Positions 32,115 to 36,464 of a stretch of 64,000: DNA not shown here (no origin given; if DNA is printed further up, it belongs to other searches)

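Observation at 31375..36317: Tus-like gene translationally coupled to a giant duplicated membrane protein: candidate undescribed two-gene module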

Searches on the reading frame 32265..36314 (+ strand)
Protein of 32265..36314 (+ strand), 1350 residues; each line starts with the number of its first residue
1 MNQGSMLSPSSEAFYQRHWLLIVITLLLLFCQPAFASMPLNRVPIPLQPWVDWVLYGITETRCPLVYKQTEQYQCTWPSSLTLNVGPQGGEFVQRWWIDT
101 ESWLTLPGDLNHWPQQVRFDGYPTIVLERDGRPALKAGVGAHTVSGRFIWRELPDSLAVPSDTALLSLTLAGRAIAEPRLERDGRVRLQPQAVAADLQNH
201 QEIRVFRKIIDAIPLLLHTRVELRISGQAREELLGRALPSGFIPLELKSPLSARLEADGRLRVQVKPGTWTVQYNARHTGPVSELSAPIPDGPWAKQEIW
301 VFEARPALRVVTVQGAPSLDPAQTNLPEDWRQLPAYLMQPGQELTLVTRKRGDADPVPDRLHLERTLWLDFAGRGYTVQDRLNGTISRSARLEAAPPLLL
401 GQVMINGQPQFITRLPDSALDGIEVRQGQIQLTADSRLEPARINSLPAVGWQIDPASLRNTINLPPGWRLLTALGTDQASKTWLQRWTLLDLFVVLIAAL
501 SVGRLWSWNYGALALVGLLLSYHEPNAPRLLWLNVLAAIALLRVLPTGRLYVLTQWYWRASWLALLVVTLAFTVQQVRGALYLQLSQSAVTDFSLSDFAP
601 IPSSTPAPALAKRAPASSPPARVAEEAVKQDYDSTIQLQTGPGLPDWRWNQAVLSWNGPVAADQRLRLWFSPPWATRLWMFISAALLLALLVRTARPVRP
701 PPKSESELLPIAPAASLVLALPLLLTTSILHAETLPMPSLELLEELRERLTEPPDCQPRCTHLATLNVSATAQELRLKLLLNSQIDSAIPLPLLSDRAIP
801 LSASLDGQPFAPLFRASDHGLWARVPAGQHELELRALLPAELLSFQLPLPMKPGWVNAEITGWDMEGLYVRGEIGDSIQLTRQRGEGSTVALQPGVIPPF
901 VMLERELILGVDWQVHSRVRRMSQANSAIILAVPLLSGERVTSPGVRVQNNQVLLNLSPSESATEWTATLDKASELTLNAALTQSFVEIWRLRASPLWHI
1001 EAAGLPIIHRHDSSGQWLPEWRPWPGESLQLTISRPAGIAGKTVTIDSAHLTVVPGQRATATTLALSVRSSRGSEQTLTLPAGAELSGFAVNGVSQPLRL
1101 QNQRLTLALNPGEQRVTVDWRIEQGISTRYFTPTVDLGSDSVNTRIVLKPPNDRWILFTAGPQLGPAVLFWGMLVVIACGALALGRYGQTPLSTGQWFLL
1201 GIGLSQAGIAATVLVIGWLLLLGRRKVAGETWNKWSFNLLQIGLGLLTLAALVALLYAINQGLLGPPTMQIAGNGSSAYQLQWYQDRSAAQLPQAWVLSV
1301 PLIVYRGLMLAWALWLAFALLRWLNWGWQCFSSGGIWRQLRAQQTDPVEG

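Call 3: search_protein_families(library=pfam, proteins=[window:32265-36314:+], max_evalue=0.1)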
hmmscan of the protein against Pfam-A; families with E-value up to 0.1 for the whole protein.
window:32265-36314:+ (1350 aa): 0 families

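Call 4: search_protein_families(library=ncbifam, proteins=[window:32265-36314:+], max_evalue=0.1)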
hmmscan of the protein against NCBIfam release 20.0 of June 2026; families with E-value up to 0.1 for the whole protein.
window:32265-36314:+ (1350 aa): 0 families

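Call 8: find_homologous_proteins(query=window:32265-36314:+)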
Query window:32265-36314:+ (1350 aa): 1774 proteins with E <= 0.001 among 8000 candidates; the best 120 are listed.
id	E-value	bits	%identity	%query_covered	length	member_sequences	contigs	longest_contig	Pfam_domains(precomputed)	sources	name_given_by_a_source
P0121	0.0e+0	3023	100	100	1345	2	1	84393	-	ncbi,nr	ncbi:MAG: hypothetical protein V2J55_04010 [Candidatus Competibacteraceae bacterium]|nr:hypothetical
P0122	0.0e+0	2530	84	99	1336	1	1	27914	-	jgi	-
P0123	0.0e+0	1818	62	97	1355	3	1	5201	-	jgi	jgi:hypothetical protein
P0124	0.0e+0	1546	57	97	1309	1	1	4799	-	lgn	-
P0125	0.0e+0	1525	55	98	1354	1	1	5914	-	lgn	-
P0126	0.0e+0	1519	55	97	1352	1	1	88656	-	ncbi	ncbi:MAG: hypothetical protein U1F42_04365 [Candidatus Competibacteraceae bacterium]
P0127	0.0e+0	1511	54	98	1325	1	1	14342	-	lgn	-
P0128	0.0e+0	1481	54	96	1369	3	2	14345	-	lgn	-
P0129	0.0e+0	1471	54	97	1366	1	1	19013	-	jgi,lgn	jgi:hypothetical protein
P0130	0.0e+0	1466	52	98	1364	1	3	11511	-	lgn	-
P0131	0.0e+0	1462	53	96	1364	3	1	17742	-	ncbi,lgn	-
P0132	0.0e+0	1462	53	98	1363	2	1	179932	-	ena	-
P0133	0.0e+0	1461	53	97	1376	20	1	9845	-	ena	-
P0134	0.0e+0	1461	58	45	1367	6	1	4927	-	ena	-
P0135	0.0e+0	1456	53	96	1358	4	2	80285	-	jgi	-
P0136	0.0e+0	1450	53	97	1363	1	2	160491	-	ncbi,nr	ncbi:MAG: hypothetical protein P9F19_08760 [Candidatus Contendobacter sp.]|nr:hypothetical protein [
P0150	0.0e+0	1427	52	97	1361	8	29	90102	-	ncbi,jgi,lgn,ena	jgi:hypothetical protein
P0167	0.0e+0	1345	48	97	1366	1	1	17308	-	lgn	-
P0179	0.0e+0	1280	47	97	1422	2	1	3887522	-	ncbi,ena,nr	nr:hypothetical protein [uncultured Desulfuromonas sp.]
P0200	0.0e+0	1244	46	98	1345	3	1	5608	-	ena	-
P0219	0.0e+0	1225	44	98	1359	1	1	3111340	-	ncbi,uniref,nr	ncbi:hypothetical protein [Sulfuriflexus mobilis]|uniref:hypothetical protein n=1 Tax=Sulfuriflexus 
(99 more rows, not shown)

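Call 13: find_encoding_contigs(protein=P0219, flank=8000, max_places=2)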
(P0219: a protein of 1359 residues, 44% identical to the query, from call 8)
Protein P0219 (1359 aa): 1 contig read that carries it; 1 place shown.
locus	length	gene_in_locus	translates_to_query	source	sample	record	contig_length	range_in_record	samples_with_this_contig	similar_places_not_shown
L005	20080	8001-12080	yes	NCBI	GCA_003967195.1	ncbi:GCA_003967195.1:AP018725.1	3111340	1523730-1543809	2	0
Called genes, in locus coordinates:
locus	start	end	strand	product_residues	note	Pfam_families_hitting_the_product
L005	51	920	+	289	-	PF12974:Phosphonate-bd, PF09084:NMT1 (weak)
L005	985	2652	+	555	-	PF00672:HAMP (faint), PF00015:MCPsignal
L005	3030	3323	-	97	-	PF19837:DUF6316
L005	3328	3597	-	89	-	-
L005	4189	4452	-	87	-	-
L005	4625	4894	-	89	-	-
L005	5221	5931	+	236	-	PF00027:cNMP_binding, PF13545:HTH_Crp_2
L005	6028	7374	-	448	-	PF00512:HisKA, PF02518:HATPase_c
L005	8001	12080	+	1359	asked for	-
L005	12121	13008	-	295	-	PF00126:HTH_1, PF03466:LysR_substrate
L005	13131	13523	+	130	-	PF07291:MauE (weak), PF07681:DoxX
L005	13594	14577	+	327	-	PF13409:GST_N_2, PF00043:GST_C (weak), PF14497:GST_C_3 (weak), PF13410:GST_C_2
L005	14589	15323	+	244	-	PF02678:Pirin, PF17954:Pirin_C_2, PF05726:Pirin_C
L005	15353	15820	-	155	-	PF00717:Peptidase_S24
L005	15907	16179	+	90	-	PF20334:DUF6629 (weak)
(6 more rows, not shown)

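Call 14: find_encoding_contigs(protein=P0179, flank=8000, max_places=2)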
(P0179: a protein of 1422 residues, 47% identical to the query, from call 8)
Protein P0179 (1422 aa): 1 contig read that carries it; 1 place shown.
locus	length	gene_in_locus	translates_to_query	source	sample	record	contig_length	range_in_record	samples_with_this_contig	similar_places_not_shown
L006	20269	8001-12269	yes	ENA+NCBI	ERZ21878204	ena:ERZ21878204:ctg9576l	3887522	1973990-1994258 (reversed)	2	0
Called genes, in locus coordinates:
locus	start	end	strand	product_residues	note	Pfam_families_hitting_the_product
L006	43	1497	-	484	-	PF00005:ABC_tran, PF02463:SMC_N (faint), PF13191:AAA_16 (faint), PF13555:AAA_29 (faint), PF00005:ABC_tran, PF13304:AAA_21 (weak)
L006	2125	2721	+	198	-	PF03352:Adenine_glyco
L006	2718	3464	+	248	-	PF09413:DUF2007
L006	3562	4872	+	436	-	PF01966:HD (weak)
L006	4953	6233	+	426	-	-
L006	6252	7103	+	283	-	PF00106:adh_short, PF08659:KR, PF01370:Epimerase (weak), PF13460:NAD_binding_10 (weak), PF13561:adh_short_C2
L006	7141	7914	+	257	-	PF00561:Abhydrolase_1 (faint), PF12146:Hydrolase_4 (weak)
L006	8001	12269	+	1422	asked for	-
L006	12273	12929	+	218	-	PF13548:DUF4126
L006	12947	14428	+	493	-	PF03976:PPK2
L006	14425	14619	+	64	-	-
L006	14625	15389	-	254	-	-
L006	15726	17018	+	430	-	PF08668:HDOD (faint), PF01966:HD (weak), PF13487:HD_5, PF01966:HD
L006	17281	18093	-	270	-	PF02535:Zip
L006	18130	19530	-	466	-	PF00206:Lyase_1, PF10415:FumaraseC_C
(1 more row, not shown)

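Call 66: find_encoding_contigs(protein=P0136, flank=10000, max_places=2)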
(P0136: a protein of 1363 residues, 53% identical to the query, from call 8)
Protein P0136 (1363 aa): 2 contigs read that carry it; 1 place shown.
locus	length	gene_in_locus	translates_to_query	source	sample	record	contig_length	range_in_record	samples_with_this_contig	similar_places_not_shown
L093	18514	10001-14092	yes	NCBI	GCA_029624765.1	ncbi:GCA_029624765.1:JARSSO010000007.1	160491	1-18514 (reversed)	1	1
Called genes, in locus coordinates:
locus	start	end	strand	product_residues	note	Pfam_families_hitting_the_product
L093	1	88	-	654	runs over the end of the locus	PF01590:GAF (weak), PF13185:GAF_2 (weak), PF08447:PAS_3, PF00158:Sigma54_activat, PF14532:Sigma54_activ_2, PF07728:AAA_5, PF25601:AAA_lid_14, PF02954:HTH_8, +3 more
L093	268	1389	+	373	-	PF12275:DUF3616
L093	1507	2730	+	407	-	PF13191:AAA_16, PF20703:nSTAND1 (weak), PF05673:DUF815 (faint), PF20720:nSTAND3 (weak)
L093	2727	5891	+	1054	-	PF13191:AAA_16, PF24389:ORC-CDC6-like (weak), PF13401:AAA_22 (weak), PF13414:TPR_11, PF13424:TPR_12 (weak), PF13414:TPR_11, PF13424:TPR_12, PF13432:TPR_16, +21 more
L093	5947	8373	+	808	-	PF12867:DinB_2 (weak), PF03781:FGE-sulfatase, PF08241:Methyltransf_11, PF08242:Methyltransf_12 (weak), PF13649:Methyltransf_25 (faint)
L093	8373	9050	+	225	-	-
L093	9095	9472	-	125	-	-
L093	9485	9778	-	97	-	PF09907:HigB_toxin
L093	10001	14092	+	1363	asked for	-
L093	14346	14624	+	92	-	-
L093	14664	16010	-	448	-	PF26769:HAMP_PhoQ, PF02518:HATPase_c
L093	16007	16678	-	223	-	PF00072:Response_reg, PF00486:Trans_reg_C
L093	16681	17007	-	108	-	PF03413:PepSY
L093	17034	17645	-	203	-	PF01292:Ni_hydr_CYTB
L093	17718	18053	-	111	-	PF03413:PepSY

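Call 67: find_encoding_contigs(protein=P0126, flank=10000, max_places=2)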
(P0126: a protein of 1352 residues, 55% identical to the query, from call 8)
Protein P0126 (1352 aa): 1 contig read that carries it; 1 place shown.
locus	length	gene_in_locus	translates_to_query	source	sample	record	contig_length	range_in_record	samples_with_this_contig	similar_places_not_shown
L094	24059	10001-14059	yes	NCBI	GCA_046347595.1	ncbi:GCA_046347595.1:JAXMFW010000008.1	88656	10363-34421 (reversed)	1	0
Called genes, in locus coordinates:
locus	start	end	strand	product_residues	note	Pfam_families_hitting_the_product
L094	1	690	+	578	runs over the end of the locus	PF12551:PHBC_N, PF07167:PhaC_N, PF00561:Abhydrolase_1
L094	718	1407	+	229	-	-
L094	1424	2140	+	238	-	PF00226:DnaJ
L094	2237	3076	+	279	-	-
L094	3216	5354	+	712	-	PF02922:CBM_48, PF00128:Alpha-amylase, PF21331:Isoamylase_C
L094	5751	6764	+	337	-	PF01547:SBP_bac_1, PF13531:SBP_bac_11, PF13416:SBP_bac_8, PF13343:SBP_bac_6 (weak)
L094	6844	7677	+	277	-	PF00528:BPD_transp_1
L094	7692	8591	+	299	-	PF00528:BPD_transp_1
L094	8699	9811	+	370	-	PF02463:SMC_N (weak), PF00005:ABC_tran, PF13304:AAA_21 (faint), PF08402:TOBE_2 (faint), PF17850:CysA_C_terminal, PF12857:TOBE_3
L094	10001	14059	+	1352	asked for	-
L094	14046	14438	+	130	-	PF09350:DJC28_CD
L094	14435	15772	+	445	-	PF11902:DUF3422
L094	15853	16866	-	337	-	PF14237:GYF_2, PF01987:AIM24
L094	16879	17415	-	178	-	PF09831:DUF2058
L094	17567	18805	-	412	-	PF00389:2-Hacid_dh, PF02826:2-Hacid_dh_C, PF01842:ACT (faint), PF22629:ACT_AHAS_ss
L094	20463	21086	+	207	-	-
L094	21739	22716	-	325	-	PF15617:C-C_Bond_Lyase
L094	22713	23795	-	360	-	PF11202:StiP, PF15608:PELOTA_1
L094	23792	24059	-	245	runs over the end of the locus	-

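Call 68: find_encoding_contigs(protein=P0150, flank=10000, max_places=3)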
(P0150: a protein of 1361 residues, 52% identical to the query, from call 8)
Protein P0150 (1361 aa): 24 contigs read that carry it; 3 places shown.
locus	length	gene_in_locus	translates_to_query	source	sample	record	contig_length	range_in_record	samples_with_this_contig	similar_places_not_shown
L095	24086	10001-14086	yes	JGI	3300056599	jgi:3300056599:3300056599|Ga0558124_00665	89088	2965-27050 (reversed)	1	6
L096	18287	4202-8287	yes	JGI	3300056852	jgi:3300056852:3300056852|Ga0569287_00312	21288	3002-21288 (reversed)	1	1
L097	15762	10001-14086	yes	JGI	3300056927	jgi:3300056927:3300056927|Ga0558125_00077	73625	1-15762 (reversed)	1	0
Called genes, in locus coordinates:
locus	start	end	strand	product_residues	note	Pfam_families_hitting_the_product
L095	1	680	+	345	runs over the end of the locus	PF07728:AAA_5, PF08406:CbbQ_C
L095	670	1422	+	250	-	-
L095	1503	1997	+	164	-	PF11348:DUF3150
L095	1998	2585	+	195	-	PF11348:DUF3150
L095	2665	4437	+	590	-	PF06213:CobT (weak), PF00092:VWA (faint), PF13519:VWA_2 (weak)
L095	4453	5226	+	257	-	-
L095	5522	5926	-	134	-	PF03400:DDE_Tnp_IS1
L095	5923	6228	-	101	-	PF03811:Zn_ribbon_InsA (weak)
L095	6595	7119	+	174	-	PF01986:DUF123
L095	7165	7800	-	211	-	PF08239:SH3_3 (faint), PF00170:bZIP_1 (faint)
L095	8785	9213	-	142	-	PF01797:Y1_Tnp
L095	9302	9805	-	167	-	-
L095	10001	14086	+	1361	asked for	-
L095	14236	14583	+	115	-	-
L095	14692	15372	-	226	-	PF13481:AAA_25 (faint), PF00005:ABC_tran, PF13304:AAA_21 (faint)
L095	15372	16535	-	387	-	PF02687:FtsX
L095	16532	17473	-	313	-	PF25984:BSH_YknX (weak), PF25876:HH_MFP_RND (weak)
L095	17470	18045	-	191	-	PF00440:TetR_N, PF17937:TetR_C_28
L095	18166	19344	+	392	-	PF00724:Oxidored_FMN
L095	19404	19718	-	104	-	PF07883:Cupin_2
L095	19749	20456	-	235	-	-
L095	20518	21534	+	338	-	PF03033:Glyco_transf_28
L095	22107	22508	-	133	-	-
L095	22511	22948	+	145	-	-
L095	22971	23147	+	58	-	-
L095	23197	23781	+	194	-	PF03473:MOSC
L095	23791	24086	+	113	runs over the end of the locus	PF01451:LMWPc (weak)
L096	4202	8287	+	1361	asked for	-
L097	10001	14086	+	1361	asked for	-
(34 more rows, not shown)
